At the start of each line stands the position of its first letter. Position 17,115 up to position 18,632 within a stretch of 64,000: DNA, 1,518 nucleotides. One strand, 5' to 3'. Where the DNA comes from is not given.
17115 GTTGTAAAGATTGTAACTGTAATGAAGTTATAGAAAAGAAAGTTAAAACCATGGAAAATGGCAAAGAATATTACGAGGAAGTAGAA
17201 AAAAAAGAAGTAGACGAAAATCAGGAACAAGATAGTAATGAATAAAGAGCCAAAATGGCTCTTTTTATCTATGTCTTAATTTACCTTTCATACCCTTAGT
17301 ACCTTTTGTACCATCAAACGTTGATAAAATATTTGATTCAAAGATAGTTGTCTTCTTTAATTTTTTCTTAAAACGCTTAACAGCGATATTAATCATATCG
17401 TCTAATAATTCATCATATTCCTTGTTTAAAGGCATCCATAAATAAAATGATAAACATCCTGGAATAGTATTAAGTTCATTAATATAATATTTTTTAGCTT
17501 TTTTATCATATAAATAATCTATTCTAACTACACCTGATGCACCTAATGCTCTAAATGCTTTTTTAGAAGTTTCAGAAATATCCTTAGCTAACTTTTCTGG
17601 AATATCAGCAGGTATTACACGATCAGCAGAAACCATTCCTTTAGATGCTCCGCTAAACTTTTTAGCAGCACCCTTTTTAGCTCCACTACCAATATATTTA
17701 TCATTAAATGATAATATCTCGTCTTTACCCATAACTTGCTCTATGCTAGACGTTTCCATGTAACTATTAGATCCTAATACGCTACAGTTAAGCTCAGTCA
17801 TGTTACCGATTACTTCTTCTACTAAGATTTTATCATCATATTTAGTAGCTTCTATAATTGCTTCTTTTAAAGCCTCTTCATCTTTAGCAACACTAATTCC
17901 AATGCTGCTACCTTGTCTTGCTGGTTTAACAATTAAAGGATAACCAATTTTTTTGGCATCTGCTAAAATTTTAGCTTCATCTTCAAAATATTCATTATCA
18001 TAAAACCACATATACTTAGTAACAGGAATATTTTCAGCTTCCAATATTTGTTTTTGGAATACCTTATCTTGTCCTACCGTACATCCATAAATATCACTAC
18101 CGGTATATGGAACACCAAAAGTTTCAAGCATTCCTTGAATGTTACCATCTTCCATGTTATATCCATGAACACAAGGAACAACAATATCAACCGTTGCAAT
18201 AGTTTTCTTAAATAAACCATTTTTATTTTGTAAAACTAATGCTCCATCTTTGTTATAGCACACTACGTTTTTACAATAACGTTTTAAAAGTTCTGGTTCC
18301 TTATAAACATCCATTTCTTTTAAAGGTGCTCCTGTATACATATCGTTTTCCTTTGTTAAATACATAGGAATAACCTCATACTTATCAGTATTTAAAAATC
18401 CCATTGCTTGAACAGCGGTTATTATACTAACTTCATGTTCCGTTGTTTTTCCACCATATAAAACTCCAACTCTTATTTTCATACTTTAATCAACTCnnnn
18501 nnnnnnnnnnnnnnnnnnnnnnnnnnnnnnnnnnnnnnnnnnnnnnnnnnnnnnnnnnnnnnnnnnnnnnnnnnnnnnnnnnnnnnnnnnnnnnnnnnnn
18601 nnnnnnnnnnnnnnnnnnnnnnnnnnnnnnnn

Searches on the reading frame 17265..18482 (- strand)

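Call 12: search_protein_families(library=pfam, proteins=[window:17265-18482:-], max_evalue=0.01)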
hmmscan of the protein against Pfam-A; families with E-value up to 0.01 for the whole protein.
window:17265-18482:- (405 aa): 7 families
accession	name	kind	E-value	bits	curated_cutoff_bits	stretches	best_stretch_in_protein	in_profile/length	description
PF07478.18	Dala_Dala_lig_C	-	2e-43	148.8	24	1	147-350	2-185/204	D-ala D-ala ligase C-terminus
PF01820.27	Dala_Dala_lig_N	-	8.9e-28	97.7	34.6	1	4-129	1-121/121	D-ala D-ala ligase N-terminus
PF02786.22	CPSase_L_D2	-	9.6e-13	48.6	19.8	1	166-237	24-101/211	Carbamoyl-phosphate synthase L chain, ATP binding domain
PF02222.28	ATP-grasp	-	2e-09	37.8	27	1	146-235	2-86/179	ATP-grasp domain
PF01071.24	GARS_A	-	0.0018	18.6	27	1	139-225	2-89/194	Phosphoribosylglycinamide synthetase, ATP-grasp (A) domain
PF13535.11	ATP-grasp_4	-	0.002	18.2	27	1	179-213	1-35/160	ATP-grasp domain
PF08443.16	RimK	-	0.0025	17.9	21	1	138-229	2-86/188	RimK-like ATP-grasp domain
